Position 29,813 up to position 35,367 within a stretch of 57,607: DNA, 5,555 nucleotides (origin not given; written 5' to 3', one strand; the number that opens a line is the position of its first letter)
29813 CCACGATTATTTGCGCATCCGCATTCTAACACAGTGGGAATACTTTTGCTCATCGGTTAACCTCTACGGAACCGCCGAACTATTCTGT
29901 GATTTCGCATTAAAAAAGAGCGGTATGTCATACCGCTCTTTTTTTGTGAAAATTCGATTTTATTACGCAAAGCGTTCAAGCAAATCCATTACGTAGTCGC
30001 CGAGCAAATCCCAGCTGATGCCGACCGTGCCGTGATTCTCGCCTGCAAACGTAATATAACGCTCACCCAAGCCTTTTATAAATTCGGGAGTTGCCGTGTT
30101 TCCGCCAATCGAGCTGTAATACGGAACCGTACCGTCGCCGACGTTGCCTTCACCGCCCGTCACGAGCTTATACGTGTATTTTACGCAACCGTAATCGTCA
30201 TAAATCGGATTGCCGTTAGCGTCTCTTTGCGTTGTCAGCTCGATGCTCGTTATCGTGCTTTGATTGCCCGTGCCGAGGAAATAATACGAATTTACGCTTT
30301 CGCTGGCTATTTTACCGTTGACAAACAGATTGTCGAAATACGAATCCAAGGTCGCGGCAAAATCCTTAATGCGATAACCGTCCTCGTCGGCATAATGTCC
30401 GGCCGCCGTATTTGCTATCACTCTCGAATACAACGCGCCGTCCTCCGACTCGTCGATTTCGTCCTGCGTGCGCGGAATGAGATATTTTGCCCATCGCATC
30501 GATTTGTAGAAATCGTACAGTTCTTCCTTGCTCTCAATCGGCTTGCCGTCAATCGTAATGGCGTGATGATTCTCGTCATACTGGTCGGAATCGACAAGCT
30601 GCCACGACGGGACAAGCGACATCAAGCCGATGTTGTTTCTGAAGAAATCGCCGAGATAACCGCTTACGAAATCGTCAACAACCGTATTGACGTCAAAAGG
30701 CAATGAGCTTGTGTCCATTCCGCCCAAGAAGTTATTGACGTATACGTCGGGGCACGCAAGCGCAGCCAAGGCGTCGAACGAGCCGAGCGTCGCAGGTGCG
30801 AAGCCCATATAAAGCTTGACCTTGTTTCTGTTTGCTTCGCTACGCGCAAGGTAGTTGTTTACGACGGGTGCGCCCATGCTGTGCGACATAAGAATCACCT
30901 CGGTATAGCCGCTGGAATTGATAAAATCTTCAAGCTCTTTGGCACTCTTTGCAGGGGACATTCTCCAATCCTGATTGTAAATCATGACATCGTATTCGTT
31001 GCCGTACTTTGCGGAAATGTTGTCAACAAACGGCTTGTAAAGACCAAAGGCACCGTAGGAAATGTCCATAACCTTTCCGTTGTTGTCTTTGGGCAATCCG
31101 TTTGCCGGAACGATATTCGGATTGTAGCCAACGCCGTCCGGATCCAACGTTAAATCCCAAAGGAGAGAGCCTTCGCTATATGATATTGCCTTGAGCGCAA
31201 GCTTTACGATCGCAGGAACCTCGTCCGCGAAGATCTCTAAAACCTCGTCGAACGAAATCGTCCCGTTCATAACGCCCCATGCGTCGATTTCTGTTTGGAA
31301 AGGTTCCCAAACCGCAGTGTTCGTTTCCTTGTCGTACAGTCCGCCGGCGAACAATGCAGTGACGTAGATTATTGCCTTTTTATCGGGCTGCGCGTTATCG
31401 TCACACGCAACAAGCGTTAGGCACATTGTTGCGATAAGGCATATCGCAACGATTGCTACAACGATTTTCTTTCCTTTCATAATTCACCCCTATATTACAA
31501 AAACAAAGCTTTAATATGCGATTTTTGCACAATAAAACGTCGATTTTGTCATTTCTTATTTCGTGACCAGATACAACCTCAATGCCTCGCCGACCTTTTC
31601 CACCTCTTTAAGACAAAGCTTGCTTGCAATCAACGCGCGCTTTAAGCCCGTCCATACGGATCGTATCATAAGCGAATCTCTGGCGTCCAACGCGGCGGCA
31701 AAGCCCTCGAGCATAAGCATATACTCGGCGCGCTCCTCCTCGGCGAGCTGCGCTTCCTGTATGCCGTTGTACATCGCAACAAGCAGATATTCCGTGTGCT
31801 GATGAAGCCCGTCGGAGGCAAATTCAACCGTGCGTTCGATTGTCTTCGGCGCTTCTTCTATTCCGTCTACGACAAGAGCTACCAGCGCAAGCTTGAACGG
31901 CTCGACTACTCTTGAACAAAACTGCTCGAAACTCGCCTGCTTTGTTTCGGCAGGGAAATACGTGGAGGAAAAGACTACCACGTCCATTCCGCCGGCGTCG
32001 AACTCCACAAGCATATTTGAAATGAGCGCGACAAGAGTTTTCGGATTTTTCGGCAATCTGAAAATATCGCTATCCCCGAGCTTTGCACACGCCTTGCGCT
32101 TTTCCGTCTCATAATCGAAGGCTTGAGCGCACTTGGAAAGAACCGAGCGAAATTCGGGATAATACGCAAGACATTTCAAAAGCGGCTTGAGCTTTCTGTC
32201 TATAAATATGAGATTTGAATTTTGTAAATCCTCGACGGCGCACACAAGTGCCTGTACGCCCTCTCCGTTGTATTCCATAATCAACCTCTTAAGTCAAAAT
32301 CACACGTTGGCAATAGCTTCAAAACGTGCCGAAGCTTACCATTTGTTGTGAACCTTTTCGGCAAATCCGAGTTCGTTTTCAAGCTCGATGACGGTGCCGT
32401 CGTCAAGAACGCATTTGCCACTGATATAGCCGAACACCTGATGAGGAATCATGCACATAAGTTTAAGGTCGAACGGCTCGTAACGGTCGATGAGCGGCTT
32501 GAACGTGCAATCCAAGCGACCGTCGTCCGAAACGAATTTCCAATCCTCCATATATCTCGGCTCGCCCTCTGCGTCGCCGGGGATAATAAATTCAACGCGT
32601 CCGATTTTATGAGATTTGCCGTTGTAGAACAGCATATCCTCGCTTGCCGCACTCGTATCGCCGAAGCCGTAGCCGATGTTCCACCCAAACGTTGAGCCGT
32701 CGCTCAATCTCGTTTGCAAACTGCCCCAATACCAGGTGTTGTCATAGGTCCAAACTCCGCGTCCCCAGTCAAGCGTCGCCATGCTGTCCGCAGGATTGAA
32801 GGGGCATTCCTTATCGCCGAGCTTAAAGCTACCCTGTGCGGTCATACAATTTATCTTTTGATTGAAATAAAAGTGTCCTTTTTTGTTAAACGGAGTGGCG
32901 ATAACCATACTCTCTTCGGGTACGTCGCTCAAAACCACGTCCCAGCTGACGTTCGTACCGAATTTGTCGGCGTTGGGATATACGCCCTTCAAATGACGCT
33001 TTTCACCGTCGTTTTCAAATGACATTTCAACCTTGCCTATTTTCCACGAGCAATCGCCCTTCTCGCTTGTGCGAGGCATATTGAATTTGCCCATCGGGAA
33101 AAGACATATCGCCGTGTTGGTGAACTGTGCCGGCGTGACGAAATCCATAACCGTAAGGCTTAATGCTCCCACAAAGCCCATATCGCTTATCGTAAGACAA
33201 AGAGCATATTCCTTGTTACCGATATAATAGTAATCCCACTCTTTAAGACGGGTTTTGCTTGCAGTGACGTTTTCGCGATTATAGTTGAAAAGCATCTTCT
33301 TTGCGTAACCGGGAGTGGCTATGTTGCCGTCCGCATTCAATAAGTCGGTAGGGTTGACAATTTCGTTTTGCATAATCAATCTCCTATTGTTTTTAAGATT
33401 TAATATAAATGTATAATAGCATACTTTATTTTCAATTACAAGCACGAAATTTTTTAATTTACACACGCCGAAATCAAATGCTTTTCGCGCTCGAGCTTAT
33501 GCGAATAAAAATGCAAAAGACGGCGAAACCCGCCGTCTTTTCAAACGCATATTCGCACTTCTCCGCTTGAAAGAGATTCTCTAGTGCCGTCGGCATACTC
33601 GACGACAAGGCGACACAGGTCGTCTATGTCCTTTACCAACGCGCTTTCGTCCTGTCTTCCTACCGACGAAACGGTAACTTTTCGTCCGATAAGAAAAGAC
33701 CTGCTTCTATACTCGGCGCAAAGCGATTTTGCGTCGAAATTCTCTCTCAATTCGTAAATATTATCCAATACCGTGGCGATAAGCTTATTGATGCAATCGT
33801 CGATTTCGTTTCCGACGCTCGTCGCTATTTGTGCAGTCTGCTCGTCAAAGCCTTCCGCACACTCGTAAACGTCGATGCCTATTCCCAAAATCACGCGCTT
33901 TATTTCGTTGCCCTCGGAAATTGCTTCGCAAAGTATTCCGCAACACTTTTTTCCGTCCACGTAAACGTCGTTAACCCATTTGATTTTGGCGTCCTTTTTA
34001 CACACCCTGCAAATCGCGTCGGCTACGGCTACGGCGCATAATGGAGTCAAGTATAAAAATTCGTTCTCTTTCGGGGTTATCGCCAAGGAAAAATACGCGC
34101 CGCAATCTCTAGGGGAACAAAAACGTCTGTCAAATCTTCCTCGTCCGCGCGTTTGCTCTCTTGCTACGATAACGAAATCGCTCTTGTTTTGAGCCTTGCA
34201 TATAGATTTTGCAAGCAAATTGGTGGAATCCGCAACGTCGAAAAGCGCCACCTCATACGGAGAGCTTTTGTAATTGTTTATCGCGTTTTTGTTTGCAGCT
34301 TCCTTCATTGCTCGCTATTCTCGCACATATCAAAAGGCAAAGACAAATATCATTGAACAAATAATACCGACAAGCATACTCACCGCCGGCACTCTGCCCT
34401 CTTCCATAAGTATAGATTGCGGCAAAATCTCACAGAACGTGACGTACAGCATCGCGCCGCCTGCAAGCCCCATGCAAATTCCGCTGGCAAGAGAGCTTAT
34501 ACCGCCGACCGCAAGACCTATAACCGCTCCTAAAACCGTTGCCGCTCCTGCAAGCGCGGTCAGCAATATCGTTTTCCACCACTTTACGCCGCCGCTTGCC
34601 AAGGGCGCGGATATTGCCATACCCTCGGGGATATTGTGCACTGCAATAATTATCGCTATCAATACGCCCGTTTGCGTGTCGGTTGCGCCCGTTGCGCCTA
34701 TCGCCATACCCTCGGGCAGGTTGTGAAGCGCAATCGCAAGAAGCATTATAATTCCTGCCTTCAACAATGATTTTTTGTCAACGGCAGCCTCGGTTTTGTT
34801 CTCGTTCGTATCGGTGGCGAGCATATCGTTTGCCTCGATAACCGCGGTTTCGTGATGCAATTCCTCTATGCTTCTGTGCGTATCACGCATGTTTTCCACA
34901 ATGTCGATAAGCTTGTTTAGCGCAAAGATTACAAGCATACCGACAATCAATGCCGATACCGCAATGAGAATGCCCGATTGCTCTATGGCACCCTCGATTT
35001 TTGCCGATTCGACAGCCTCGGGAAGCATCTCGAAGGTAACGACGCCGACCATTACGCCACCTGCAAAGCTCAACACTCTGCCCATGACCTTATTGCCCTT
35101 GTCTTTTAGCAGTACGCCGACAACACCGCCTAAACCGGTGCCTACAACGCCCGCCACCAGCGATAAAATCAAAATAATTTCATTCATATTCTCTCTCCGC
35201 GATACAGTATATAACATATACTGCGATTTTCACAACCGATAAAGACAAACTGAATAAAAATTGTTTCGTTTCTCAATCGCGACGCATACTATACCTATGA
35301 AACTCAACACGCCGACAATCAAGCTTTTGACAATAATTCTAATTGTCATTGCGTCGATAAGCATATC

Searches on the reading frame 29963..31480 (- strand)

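Call 11: search_protein_families(library=pfam, proteins=[window:29963-31480:-], max_evalue=0.001)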
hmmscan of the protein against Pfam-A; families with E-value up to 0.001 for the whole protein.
window:29963-31480:- (505 aa): 1 family
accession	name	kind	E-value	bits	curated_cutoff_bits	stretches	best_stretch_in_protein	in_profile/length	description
PF02450.21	LCAT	-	3.1e-06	27.1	21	1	148-242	69-173/392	Lecithin:cholesterol acyltransferase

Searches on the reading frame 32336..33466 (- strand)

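Call 11: search_protein_families(library=pfam, proteins=[window:32336-33466:-], max_evalue=0.001)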
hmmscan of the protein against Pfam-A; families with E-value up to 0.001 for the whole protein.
window:32336-33466:- (376 aa): 1 family
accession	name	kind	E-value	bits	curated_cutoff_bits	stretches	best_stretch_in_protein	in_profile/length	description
PF10974.15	DUF2804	-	5.7e-128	427.3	26.9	1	33-376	1-339/339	Domain of unknown function (DUF2804)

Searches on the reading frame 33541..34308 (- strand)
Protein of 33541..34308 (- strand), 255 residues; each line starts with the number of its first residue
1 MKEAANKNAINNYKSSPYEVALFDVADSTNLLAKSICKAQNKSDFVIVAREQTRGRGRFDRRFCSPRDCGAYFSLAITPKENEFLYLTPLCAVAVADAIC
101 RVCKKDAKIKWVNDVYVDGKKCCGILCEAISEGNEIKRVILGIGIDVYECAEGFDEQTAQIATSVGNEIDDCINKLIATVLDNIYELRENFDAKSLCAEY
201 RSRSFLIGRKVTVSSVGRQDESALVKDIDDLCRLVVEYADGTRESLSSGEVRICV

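Call 11: search_protein_families(library=pfam, proteins=[window:33541-34308:-], max_evalue=0.001)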
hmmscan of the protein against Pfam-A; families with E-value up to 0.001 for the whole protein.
window:33541-34308:- (255 aa): 2 families
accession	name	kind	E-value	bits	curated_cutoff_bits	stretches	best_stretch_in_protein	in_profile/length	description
PF03099.24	BPL_LplA_LipB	-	2.6e-18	66.6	21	1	23-146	2-133/133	Biotin/lipoate A/B protein ligase family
PF02237.23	BPL_C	-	1.7e-07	31.5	21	1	207-251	2-45/48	Biotin protein ligase C terminal domain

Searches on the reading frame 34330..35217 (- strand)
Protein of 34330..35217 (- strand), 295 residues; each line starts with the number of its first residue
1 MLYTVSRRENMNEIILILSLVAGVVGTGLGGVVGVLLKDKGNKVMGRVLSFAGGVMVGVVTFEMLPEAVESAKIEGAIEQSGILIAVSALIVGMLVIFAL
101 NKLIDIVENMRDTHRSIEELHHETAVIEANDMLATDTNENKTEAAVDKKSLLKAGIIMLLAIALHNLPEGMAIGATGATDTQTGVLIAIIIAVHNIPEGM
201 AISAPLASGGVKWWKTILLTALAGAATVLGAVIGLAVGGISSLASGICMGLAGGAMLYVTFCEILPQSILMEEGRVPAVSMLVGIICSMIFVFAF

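Call 12: search_protein_families(library=pfam, proteins=[window:34330-35217:-], max_evalue=0.001)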
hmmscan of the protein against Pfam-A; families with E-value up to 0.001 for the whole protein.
window:34330-35217:- (295 aa): 1 family
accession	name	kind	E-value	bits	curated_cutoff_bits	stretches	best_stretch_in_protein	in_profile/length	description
PF02535.28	Zip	-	8.5e-35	120.9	35.1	1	16-285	4-316/323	ZIP Zinc transporter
